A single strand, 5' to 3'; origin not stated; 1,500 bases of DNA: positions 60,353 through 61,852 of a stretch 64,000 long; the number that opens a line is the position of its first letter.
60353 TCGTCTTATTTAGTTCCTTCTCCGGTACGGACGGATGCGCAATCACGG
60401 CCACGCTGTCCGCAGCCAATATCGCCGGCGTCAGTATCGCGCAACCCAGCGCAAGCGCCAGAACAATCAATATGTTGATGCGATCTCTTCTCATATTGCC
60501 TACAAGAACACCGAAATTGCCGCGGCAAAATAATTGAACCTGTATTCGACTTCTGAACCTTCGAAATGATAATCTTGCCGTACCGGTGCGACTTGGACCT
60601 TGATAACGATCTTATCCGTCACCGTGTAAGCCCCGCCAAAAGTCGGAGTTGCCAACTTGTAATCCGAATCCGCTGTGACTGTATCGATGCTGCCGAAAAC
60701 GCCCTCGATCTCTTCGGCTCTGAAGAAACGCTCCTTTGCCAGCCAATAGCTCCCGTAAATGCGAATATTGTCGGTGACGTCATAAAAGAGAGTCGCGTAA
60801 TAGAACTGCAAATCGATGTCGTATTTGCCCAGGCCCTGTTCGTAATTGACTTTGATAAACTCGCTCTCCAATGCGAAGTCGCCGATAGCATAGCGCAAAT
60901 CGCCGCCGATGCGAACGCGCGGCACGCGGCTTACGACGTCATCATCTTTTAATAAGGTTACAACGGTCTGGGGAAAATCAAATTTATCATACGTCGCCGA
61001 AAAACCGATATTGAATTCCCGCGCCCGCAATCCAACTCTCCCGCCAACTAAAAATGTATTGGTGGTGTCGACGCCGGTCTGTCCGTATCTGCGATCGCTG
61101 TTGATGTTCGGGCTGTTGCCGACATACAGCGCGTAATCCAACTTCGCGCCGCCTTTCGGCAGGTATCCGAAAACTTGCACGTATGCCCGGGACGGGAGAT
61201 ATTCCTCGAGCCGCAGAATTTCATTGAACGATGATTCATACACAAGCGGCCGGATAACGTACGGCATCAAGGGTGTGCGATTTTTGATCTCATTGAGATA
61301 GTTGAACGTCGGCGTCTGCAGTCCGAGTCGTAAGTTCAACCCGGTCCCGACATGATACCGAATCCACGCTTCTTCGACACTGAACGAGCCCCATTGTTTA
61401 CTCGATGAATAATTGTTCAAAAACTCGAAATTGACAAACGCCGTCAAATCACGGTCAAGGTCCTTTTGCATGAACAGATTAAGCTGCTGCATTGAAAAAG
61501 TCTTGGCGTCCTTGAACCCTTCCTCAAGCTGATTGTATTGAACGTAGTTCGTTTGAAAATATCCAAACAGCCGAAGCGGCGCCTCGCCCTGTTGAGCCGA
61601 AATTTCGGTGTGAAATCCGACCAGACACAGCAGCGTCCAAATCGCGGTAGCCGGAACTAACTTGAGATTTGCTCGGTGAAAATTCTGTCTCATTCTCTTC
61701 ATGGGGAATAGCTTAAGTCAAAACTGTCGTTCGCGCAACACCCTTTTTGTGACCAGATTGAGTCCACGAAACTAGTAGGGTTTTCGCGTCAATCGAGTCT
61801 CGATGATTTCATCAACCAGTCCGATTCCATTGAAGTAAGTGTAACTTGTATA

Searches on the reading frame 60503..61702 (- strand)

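Call 26: search_protein_families(library=pfam, proteins=[window:60503-61702:-], max_evalue=0.00001)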
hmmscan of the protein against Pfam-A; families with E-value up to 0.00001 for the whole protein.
window:60503-61702:- (400 aa): 1 family
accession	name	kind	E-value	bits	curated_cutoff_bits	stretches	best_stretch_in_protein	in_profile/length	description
PF13609.12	Porin_4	-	6.9e-07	29.8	27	1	42-371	17-302/310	Gram-negative porin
